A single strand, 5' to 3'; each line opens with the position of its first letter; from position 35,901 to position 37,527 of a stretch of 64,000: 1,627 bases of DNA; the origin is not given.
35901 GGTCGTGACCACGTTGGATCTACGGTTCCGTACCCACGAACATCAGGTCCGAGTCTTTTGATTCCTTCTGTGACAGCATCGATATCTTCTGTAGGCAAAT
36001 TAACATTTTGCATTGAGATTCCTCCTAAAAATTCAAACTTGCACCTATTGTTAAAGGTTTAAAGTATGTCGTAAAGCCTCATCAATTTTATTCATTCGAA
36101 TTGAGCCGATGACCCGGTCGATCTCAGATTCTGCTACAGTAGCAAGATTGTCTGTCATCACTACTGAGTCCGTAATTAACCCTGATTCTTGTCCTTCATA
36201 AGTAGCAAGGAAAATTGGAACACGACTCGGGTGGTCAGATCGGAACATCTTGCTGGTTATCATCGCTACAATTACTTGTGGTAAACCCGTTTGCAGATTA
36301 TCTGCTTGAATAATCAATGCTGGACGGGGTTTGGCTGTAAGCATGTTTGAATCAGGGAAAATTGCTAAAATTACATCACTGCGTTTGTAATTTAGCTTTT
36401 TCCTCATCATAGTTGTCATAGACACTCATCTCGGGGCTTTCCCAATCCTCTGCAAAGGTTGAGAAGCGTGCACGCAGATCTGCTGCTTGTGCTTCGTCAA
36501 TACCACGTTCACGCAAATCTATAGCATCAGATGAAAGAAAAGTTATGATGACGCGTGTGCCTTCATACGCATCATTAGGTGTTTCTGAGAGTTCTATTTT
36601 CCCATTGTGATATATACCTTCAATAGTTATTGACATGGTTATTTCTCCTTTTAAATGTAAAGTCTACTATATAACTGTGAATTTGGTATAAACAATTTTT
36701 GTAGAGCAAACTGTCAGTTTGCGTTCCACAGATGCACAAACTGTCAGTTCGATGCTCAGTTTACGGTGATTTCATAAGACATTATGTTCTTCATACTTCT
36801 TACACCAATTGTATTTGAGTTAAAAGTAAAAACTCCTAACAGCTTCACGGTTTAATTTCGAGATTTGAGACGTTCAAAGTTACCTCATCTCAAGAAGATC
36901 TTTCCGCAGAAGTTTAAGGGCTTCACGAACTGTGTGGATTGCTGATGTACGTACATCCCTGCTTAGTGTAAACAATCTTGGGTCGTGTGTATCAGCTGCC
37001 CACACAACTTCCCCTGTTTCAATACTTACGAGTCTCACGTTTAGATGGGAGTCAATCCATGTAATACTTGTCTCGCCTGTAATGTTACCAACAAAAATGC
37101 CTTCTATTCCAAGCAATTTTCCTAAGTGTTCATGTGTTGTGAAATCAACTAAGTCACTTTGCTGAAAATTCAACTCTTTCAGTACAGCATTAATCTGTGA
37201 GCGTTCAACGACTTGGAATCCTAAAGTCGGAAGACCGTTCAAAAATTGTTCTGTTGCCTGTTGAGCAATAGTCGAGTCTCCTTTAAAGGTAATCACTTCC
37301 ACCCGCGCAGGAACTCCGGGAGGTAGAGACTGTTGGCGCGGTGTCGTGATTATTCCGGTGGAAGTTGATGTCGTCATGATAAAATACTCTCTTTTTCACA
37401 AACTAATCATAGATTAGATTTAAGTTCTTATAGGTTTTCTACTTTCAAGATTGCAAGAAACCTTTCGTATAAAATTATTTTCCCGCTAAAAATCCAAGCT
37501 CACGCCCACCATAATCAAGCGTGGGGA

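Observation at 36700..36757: Dispersed palindromic motif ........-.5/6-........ upstream of five unrelated genes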

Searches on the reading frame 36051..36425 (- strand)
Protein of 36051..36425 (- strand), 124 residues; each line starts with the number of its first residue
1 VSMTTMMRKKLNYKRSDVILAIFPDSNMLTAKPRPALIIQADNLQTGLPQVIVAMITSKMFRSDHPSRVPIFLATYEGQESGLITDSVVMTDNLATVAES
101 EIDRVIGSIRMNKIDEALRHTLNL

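Call 29: search_protein_families(library=pfam, proteins=[window:36051-36425:-], max_evalue=0.01)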
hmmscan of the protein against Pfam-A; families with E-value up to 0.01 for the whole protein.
window:36051-36425:- (124 aa): 1 family
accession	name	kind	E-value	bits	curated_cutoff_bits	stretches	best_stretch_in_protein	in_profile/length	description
PF02452.23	PemK_toxin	-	4.6e-15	56.2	23.1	1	14-119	1-106/109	PemK-like, MazF-like toxin of type II toxin-antitoxin system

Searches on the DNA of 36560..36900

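Call 74: search_rna_families(source=window, start=36560, end=36900, threshold=evalue, max_evalue=1)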
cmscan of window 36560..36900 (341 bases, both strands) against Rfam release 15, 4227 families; matches with E-value up to 1: 1.
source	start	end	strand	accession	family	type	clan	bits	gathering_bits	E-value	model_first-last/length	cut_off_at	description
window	36708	36750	-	RF00130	mir-192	Gene; miRNA;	-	15.8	54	0.67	18-58/76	no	mir-192/215 microRNA precursor family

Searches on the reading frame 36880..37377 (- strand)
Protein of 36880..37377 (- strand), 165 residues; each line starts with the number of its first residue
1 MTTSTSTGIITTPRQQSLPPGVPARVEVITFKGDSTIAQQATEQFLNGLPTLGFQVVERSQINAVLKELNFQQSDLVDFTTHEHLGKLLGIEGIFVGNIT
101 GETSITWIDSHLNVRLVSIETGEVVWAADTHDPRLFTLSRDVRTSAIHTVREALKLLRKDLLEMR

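Call 18: find_encoding_contigs(protein=window:36880-37377:-, flank=10000, max_places=10)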
Protein window:36880-37377:- (165 aa): 8 contigs read that carry it; 6 places shown.
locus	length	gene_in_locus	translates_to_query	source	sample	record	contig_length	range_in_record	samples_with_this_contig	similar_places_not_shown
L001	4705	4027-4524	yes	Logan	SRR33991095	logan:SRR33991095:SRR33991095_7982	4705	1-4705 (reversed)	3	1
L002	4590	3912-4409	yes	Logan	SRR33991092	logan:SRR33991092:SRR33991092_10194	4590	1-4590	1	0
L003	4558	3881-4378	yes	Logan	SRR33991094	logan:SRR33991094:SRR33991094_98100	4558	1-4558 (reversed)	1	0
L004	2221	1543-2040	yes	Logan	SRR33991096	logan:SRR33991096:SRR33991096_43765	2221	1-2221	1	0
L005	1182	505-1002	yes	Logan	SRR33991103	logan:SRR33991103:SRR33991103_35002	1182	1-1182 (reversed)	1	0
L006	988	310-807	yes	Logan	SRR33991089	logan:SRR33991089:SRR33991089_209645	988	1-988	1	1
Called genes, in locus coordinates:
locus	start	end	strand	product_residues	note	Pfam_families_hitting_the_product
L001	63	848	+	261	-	PF11967:RecO_N, PF02565:RecO_C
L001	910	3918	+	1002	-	PF13620:CarboxypepD_reg, PF13715:CarbopepD_reg_2, PF22904:NOMO1-like_2nd (faint), PF07715:Plug, PF00593:TonB_dep_Rec_b-barrel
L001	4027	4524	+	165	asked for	PF03783:CsgG (faint)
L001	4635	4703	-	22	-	?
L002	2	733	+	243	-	?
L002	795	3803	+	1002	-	PF13620:CarboxypepD_reg, PF13715:CarbopepD_reg_2, PF22904:NOMO1-like_2nd (faint), PF07715:Plug, PF00593:TonB_dep_Rec_b-barrel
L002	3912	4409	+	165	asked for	PF03783:CsgG (faint)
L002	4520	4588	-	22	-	?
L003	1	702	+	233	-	?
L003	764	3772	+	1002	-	PF13620:CarboxypepD_reg, PF13715:CarbopepD_reg_2, PF22904:NOMO1-like_2nd (faint), PF07715:Plug, PF00593:TonB_dep_Rec_b-barrel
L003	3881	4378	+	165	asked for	PF03783:CsgG (faint)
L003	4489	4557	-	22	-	?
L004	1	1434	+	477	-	?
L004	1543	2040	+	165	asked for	PF03783:CsgG (faint)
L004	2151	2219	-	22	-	?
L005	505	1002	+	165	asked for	PF03783:CsgG (faint)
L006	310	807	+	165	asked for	PF03783:CsgG (faint)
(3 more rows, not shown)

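Call 24: find_homologous_proteins(query=window:36880-37377:-)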
Query window:36880-37377:- (165 aa): 14 proteins with E <= 0.001 among 80 candidates.
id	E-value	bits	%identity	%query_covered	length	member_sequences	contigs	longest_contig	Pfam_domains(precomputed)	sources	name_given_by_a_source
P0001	6.0e-101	353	100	100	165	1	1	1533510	PF03783.21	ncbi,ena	-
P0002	1.3e-82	293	84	93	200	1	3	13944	PF13036.12,PF03783.21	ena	-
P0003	3.2e-82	292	84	85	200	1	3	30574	PF13036.12,PF03783.21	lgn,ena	-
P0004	9.5e-70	252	70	90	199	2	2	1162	PF03783.21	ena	-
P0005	7.2e-69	249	70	90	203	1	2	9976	PF03783.21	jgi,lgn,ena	-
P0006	9.1e-67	242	73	92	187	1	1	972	PF03783.21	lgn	-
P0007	3.1e-65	237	68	96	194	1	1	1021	PF03783.21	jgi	jgi:hypothetical protein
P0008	1.3e-63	232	68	89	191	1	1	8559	PF03783.21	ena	-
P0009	2.4e-62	228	64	97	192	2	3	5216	PF03783.21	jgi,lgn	jgi:curli biogenesis system outer membrane secretion channel CsgG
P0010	3.2e-62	227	68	97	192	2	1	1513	PF03783.21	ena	-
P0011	3.5e-59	217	61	88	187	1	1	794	PF03783.21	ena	-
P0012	6.8e-58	213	61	92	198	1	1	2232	-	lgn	-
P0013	1.6e-39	153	48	96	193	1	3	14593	PF03783.21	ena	-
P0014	2.5e-4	39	45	45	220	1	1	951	PF13036.12,PF03783.21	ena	-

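Call 25: find_encoding_contigs(protein=P0003, flank=10000, max_places=4)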
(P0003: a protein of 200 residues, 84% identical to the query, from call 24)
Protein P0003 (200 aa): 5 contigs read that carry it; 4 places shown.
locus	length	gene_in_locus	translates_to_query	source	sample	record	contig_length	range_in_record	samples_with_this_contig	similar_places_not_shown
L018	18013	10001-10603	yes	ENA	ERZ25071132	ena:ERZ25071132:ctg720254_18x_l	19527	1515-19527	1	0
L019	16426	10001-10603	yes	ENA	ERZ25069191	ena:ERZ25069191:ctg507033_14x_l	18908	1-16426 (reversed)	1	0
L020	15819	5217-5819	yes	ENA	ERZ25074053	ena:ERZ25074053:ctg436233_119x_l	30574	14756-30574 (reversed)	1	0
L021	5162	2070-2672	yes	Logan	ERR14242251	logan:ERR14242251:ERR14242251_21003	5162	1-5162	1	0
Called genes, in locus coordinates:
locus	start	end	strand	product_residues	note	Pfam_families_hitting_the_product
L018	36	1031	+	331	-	PF04055:Radical_SAM, PF06463:Mob_synth_C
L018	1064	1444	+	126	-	-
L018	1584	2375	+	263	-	PF00005:ABC_tran, PF02463:SMC_N (faint)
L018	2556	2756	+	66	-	-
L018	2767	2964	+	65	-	-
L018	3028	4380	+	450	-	PF13250:SNIPE, PF10544:T5orf172, PF13455:MUG113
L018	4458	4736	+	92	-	-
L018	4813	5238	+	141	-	-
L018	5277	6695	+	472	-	PF19295:SufBD_N, PF01458:SUFBD_core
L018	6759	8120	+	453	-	PF19295:SufBD_N (faint), PF01458:SUFBD_core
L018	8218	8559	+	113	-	PF00462:Glutaredoxin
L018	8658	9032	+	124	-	PF20215:DUF6575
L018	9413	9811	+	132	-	-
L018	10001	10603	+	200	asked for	PF13036:LpoB (weak), PF03783:CsgG (faint)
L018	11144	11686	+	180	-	-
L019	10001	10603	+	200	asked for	PF13036:LpoB (weak), PF03783:CsgG (faint)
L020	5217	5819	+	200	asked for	PF13036:LpoB (weak), PF03783:CsgG (faint)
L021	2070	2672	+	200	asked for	PF13036:LpoB (weak), PF03783:CsgG (faint)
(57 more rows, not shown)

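Call 26: find_encoding_contigs(protein=P0002, flank=10000, max_places=4)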
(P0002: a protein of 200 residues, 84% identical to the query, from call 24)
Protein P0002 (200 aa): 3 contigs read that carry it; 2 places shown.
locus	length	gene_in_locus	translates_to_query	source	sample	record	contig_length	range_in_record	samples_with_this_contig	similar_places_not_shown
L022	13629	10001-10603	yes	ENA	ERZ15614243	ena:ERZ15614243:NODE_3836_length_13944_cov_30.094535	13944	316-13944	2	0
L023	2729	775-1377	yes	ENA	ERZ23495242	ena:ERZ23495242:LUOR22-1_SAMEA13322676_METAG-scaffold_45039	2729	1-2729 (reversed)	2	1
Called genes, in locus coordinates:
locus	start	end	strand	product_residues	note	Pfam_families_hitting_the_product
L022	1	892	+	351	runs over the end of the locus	PF02615:Ldh_2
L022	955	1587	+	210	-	-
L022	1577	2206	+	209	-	-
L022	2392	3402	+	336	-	PF00270:DEAD (faint), PF01695:IstB_IS21 (weak), PF02562:PhoH, PF13604:AAA_30, PF13245:AAA_19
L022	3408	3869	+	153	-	PF02130:YbeY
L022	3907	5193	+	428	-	PF01595:CNNM, PF00571:CBS (weak), PF03471:CorC_HlyC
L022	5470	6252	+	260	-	PF11967:RecO_N, PF02565:RecO_C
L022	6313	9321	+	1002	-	PF13620:CarboxypepD_reg, PF13715:CarbopepD_reg_2, PF07715:Plug, PF00593:TonB_dep_Rec_b-barrel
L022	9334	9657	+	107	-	-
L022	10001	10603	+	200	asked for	PF03783:CsgG (faint), PF13036:LpoB (weak)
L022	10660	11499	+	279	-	-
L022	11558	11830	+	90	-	PF04365:BrnT_toxin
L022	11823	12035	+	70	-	-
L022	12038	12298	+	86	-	-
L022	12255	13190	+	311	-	-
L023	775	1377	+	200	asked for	PF03783:CsgG (faint), PF13036:LpoB (weak)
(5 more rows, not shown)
